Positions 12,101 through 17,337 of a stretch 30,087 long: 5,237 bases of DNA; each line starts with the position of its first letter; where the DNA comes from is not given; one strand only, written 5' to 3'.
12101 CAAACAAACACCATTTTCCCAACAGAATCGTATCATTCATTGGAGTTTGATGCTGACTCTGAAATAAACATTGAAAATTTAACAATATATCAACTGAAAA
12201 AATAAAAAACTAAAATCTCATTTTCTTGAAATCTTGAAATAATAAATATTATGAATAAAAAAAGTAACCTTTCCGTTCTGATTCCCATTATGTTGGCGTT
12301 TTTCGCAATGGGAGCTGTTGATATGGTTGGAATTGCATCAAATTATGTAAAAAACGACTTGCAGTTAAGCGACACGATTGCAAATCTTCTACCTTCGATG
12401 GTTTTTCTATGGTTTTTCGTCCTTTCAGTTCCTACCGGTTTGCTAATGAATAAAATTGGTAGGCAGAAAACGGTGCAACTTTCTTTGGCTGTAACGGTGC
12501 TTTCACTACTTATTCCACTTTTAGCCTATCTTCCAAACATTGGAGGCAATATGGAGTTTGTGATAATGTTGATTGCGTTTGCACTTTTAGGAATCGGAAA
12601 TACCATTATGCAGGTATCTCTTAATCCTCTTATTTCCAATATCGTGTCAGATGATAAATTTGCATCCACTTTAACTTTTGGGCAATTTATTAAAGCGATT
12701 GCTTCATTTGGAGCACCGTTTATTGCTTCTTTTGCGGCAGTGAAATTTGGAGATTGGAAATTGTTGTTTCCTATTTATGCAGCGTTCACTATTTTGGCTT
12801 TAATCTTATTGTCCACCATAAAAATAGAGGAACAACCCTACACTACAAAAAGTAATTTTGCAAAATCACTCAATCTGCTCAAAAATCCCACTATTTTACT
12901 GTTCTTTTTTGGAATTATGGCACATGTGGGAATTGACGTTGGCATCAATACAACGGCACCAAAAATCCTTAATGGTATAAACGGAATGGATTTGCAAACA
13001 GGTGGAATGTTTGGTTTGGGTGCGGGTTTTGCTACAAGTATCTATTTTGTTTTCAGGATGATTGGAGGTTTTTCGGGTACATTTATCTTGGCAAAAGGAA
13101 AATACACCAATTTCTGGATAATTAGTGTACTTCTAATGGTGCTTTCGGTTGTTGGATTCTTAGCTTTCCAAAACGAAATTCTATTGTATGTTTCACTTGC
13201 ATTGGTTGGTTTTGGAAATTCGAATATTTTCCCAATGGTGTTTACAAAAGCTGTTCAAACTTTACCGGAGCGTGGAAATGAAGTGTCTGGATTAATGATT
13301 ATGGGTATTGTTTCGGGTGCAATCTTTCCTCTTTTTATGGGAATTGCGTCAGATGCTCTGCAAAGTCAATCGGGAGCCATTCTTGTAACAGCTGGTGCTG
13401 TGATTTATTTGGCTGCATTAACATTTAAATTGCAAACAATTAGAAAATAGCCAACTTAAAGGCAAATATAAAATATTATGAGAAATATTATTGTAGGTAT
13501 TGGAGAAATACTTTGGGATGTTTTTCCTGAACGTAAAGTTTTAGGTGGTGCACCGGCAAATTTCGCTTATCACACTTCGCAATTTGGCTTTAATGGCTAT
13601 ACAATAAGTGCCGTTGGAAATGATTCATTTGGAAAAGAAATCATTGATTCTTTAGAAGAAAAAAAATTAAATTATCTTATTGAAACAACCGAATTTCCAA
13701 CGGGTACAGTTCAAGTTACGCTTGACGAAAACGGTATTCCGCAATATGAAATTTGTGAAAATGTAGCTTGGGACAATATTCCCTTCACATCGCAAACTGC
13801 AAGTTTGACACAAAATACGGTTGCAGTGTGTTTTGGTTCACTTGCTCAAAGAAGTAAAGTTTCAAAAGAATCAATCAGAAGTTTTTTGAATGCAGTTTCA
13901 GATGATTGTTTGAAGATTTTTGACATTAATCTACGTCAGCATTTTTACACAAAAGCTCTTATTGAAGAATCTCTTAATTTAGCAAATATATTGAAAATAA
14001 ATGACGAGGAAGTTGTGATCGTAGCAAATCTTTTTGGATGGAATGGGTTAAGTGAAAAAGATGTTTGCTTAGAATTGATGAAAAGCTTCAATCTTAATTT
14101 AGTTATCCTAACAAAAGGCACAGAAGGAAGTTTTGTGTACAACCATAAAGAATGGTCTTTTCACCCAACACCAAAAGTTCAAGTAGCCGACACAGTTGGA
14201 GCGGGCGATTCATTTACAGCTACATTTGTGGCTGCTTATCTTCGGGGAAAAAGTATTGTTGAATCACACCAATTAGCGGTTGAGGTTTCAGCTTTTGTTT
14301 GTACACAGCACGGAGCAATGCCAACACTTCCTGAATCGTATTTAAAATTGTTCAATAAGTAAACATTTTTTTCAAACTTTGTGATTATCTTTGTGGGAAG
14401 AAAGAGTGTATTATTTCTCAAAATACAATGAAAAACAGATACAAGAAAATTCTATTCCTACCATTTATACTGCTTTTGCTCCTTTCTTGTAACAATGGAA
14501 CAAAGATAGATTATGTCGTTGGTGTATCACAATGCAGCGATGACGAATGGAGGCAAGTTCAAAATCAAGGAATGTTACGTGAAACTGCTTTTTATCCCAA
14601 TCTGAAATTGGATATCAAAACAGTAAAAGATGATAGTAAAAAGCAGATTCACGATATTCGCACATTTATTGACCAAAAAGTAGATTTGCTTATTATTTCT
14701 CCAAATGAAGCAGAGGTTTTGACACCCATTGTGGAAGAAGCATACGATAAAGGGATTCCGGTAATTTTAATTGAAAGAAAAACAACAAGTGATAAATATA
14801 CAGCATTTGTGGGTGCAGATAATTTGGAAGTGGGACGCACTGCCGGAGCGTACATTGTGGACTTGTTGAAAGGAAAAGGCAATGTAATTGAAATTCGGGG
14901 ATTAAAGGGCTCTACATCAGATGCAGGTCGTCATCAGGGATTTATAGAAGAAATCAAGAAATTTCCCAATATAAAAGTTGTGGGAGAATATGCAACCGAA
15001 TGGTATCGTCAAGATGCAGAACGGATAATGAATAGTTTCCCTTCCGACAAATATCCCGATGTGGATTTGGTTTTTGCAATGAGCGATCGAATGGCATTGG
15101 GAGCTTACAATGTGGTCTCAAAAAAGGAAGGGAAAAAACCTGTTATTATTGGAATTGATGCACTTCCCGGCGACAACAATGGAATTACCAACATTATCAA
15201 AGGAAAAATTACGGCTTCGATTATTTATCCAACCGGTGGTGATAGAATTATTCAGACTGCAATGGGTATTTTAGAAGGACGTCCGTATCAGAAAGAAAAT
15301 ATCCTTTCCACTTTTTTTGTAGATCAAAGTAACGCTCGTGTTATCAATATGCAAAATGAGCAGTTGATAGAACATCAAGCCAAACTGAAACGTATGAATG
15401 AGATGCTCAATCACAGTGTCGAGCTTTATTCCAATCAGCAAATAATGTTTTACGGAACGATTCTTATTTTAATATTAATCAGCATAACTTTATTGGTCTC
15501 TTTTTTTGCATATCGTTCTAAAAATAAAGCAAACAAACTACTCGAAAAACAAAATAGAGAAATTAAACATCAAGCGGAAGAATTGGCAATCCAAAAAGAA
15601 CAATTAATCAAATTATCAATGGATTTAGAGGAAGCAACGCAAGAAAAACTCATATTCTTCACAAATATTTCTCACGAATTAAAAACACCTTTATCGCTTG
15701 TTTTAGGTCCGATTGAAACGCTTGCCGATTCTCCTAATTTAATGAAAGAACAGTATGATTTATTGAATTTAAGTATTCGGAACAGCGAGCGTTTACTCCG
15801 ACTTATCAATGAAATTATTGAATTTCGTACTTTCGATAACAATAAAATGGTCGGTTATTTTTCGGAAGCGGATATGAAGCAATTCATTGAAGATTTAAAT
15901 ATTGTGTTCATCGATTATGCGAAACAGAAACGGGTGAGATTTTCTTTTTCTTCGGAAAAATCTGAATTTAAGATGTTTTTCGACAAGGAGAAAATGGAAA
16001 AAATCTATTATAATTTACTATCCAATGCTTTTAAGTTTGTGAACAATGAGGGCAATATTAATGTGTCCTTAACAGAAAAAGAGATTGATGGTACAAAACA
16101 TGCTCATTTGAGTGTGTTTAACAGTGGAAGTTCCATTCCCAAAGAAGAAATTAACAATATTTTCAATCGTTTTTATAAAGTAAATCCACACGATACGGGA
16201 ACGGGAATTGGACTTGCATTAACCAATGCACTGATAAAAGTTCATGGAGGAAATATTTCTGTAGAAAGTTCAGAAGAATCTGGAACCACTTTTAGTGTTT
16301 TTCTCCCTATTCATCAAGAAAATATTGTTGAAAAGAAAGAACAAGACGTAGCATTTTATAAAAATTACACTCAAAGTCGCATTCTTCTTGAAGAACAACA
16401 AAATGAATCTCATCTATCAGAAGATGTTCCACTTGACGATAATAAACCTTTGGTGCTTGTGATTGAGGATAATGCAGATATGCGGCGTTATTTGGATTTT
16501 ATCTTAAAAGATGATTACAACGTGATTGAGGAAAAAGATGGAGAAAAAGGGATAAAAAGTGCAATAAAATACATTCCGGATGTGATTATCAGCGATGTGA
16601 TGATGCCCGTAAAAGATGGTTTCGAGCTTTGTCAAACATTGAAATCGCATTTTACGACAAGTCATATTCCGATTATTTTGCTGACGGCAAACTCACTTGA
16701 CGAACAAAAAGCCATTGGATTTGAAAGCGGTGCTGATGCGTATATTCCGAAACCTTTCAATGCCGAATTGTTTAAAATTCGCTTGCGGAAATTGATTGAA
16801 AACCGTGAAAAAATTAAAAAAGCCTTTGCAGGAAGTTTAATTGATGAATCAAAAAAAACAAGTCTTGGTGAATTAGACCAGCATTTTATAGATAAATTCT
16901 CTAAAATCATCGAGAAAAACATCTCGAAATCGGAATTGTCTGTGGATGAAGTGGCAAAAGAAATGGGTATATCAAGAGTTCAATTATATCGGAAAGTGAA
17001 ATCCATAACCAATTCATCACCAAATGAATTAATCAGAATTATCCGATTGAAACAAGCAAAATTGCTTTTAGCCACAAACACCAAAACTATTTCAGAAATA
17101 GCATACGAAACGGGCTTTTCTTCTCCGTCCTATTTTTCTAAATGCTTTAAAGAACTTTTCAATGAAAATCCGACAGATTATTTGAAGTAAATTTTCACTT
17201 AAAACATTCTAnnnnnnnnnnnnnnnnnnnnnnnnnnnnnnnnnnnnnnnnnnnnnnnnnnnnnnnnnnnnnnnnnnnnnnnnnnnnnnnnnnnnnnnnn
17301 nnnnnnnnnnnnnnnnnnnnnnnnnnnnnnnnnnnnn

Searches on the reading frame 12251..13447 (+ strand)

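Call 22: search_protein_families(library=pfam, proteins=[window:12251-13447:+], max_evalue=0.001)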
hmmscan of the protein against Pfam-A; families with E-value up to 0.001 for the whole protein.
window:12251-13447:+ (399 aa): 1 family
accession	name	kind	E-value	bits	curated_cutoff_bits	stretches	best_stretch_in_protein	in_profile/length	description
PF07690.21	MFS_1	-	1.3e-27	97.1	33.4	2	15-340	4-325/347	Major Facilitator Superfamily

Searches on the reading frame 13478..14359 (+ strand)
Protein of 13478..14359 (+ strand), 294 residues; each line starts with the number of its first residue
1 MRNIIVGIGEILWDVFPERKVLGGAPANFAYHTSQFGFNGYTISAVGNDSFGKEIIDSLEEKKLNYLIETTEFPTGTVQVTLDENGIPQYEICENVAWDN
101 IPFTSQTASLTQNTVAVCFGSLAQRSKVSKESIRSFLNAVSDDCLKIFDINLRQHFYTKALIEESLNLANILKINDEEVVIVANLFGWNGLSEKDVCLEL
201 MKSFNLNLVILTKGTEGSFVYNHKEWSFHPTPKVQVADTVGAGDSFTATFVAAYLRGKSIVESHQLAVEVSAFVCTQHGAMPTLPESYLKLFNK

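Call 22: search_protein_families(library=pfam, proteins=[window:13478-14359:+], max_evalue=0.001)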
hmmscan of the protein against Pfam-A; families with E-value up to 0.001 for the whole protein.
window:13478-14359:+ (294 aa): 1 family
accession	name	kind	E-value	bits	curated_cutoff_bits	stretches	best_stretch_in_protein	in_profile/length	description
PF00294.29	PfkB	-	9.3e-42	143.8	25.8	1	19-285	32-300/302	pfkB family carbohydrate kinase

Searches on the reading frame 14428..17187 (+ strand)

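Call 22: search_protein_families(library=pfam, proteins=[window:14428-17187:+], max_evalue=0.001)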
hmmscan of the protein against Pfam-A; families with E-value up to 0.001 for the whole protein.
window:14428-17187:+ (920 aa): 8 families
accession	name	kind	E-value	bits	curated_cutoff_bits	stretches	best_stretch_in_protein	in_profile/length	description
PF13407.12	Peripla_BP_4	-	5.1e-46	157.7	35.1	1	37-284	8-256/258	Periplasmic binding protein domain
PF02518.31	HATPase_c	-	1.2e-21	77.7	26.4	1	519-628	2-109/111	Histidine kinase-, DNA gyrase B-, and HSP90-like ATPase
PF12833.13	HTH_18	-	6.1e-21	74.9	33.6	1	843-920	2-79/80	Helix-turn-helix domain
PF00072.30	Response_reg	-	1.7e-20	73.7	30.2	1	676-782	1-106/111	Response regulator receiver domain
PF00165.29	HTH_AraC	-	3.9e-14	52.8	26.6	1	883-920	7-42/42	Bacterial regulatory helix-turn-helix proteins, AraC family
PF00512.31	HisKA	-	2.2e-13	50.4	26.9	1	409-470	4-64/66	His Kinase A (phospho-acceptor) domain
PF00532.27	Peripla_BP_1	-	1.5e-11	44.8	22.2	1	62-236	33-210/281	Periplasmic binding proteins and sugar binding domain of LacI family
PF04392.18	ABC_sub_bind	-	9.5e-05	22.2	25.9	1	37-150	139-252/293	ABC transporter substrate binding protein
